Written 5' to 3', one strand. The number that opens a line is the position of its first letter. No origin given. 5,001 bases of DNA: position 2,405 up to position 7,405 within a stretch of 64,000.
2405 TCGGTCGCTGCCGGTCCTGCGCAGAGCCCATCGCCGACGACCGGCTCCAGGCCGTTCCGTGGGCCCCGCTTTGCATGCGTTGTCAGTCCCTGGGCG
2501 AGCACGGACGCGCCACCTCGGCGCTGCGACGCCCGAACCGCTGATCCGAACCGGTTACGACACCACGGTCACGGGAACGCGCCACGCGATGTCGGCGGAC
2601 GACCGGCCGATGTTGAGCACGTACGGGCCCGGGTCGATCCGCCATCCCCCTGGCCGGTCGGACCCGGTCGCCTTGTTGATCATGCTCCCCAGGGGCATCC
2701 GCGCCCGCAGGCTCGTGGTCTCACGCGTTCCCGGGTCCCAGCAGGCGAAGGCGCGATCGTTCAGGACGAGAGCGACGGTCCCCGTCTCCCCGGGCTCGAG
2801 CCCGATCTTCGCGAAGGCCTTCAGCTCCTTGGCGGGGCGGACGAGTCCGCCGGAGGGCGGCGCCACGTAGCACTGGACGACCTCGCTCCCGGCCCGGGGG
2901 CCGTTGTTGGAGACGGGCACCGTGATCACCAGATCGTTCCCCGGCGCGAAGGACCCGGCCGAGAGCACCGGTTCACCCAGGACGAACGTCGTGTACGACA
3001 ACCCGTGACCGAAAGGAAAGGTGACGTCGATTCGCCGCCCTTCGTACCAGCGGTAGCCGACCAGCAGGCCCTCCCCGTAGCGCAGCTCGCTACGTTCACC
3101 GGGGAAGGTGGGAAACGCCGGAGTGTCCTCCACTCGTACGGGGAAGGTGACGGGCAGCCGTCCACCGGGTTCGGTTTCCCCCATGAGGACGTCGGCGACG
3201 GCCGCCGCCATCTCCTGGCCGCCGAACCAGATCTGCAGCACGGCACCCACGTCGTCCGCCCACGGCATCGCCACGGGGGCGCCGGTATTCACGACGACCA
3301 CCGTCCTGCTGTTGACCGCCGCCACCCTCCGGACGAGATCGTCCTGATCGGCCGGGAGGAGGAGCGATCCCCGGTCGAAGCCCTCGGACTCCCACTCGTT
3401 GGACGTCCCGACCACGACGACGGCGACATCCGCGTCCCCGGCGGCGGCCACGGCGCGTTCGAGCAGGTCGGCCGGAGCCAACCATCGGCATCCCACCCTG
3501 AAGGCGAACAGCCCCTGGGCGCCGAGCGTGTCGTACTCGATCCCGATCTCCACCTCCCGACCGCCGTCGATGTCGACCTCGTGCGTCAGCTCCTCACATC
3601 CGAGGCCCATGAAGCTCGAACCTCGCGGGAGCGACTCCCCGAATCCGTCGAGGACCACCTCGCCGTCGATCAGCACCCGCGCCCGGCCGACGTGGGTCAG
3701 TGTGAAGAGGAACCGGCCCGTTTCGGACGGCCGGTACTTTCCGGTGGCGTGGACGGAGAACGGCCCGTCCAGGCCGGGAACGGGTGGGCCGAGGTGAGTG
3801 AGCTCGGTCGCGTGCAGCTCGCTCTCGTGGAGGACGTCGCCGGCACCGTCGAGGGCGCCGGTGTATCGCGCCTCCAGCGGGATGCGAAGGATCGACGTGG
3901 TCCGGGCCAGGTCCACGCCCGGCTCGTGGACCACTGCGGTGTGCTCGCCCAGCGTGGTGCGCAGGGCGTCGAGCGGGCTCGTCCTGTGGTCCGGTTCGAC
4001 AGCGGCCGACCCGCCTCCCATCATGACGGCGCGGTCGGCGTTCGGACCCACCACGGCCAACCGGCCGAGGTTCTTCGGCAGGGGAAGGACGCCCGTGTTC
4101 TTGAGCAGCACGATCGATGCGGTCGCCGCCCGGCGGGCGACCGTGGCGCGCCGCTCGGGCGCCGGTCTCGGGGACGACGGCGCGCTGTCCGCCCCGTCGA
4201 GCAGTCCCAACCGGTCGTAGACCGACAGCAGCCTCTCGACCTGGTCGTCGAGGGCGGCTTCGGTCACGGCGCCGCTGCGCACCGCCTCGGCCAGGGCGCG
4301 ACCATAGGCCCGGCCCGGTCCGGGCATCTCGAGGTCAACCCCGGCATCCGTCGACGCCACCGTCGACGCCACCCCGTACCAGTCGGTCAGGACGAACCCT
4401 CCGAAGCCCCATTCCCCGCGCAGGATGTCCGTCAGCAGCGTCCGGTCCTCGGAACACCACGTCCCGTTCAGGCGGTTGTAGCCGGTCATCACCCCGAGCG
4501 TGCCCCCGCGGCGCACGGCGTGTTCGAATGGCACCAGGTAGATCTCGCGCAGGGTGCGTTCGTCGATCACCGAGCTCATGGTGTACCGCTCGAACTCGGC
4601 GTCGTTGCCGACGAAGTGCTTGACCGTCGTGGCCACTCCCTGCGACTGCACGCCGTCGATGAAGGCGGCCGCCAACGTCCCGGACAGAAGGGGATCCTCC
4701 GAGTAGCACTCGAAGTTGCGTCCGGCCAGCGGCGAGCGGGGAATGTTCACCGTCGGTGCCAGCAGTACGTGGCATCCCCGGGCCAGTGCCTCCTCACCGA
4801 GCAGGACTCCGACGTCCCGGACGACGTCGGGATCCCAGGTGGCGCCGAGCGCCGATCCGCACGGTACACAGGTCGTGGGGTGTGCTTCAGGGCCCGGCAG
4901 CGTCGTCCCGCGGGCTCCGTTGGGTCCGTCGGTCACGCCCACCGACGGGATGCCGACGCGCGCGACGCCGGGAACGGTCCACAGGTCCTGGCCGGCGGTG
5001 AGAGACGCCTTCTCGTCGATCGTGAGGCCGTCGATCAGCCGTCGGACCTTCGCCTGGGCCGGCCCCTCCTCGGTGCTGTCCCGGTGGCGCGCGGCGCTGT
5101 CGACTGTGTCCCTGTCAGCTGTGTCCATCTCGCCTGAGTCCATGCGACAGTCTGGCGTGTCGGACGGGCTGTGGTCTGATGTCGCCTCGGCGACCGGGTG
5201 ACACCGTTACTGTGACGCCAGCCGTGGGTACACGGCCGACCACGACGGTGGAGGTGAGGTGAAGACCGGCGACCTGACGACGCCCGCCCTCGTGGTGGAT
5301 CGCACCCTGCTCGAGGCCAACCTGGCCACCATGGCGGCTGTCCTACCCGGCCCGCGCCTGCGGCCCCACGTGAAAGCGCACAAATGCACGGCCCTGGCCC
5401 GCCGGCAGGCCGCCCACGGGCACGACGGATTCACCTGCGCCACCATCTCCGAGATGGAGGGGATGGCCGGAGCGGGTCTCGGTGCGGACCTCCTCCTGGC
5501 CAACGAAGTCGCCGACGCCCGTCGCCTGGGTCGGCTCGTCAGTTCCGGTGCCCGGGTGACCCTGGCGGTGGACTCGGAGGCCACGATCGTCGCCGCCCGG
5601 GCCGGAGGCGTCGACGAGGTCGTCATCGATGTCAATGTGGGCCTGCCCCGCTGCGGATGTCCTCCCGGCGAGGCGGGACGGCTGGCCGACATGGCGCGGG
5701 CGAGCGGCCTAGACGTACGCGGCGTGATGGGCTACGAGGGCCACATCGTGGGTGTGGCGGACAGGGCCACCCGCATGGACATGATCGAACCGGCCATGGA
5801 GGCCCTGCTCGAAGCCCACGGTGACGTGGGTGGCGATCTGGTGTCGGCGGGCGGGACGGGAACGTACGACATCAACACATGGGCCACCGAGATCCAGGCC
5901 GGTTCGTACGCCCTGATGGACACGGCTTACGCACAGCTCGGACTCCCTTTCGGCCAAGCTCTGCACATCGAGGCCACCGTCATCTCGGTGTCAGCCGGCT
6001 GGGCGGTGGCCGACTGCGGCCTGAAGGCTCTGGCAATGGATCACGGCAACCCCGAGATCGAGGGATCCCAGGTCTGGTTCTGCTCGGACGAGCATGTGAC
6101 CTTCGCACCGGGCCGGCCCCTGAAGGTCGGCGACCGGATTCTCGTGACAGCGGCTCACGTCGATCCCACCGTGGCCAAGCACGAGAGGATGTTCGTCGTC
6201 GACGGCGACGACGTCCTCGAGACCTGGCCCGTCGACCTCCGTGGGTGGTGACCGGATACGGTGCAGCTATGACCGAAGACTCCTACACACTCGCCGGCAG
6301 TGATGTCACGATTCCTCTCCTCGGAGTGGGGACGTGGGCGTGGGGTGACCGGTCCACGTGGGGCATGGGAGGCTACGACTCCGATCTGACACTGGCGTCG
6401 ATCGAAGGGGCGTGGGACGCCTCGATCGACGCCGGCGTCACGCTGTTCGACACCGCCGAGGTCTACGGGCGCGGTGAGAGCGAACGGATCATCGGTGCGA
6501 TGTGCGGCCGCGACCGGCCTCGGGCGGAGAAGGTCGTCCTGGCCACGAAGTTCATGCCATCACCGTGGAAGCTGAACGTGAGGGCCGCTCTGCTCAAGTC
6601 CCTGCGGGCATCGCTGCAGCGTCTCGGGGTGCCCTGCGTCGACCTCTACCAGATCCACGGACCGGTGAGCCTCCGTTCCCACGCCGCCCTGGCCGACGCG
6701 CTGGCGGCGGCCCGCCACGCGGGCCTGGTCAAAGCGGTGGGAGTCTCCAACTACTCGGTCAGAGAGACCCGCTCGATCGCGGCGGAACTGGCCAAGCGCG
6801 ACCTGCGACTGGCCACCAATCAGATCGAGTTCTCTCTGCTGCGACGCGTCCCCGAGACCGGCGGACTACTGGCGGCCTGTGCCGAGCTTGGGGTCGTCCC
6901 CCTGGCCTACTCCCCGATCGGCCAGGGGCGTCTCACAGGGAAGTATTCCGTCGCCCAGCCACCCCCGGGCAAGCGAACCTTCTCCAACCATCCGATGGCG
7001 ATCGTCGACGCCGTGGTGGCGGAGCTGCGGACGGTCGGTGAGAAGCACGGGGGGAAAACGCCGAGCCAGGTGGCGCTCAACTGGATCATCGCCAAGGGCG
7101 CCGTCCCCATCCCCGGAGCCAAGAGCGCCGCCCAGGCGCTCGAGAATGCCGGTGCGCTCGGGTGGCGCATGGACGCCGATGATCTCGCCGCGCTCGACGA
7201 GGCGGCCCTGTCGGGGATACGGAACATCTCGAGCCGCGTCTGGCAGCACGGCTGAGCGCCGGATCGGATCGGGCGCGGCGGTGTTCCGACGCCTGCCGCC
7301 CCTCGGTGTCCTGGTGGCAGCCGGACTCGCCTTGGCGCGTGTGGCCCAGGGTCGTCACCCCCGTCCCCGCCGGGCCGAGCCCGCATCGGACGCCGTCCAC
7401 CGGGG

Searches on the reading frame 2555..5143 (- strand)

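Call 62: search_protein_families(library=pfam, proteins=[window:2555-5143:-])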
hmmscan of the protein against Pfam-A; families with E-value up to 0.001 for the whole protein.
window:2555-5143:- (862 aa): 4 families
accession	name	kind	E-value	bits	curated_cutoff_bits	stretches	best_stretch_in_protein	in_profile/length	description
PF01915.27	Glyco_hydro_3_C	-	7.5e-60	202.8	31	1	344-717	1-200/200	Glycosyl hydrolase family 3 C-terminal domain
PF00933.27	Glyco_hydro_3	-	3.1e-46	158.7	27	1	90-308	82-316/316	Glycosyl hydrolase family 3 N terminal domain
PF14310.12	Fn3-like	-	2.2e-19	69.8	25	1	754-807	1-54/71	Fibronectin type III-like domain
PF07691.17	PA14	-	6.5e-07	29.7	24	1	460-540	44-121/147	PA14 domain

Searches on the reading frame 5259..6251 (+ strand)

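Call 6: search_protein_families(library=pfam, proteins=[window:5259-6251:+])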
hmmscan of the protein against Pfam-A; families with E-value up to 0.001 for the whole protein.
window:5259-6251:+ (330 aa): 2 families
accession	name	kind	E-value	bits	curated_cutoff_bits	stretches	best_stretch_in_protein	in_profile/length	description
PF01168.26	Ala_racemase_N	-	6.3e-19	69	24.1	1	13-203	1-199/220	Alanine racemase, N-terminal domain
PF14031.13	D-ser_dehydrat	-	7.9e-12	46.1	22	1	234-314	1-97/97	Putative serine dehydratase domain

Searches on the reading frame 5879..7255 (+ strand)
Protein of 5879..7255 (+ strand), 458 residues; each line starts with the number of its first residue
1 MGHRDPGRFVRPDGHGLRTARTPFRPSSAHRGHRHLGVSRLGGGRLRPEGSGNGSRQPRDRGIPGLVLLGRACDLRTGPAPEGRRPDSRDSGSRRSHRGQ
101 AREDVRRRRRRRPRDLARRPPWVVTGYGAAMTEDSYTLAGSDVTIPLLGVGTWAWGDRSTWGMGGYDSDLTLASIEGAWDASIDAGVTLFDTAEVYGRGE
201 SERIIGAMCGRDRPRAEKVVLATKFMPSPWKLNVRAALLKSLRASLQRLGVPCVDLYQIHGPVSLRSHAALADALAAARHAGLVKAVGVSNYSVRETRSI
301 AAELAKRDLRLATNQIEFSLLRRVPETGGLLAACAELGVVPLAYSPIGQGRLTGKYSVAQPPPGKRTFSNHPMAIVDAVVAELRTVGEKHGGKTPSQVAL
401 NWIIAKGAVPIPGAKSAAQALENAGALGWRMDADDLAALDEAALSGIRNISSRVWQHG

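Call 6: search_protein_families(library=pfam, proteins=[window:5879-7255:+])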
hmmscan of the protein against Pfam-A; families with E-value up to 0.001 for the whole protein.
window:5879-7255:+ (458 aa): 1 family
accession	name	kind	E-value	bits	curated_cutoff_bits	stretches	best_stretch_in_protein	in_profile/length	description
PF00248.27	Aldo_ket_red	-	2.5e-57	194.6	24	1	148-442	2-289/291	Aldo/keto reductase family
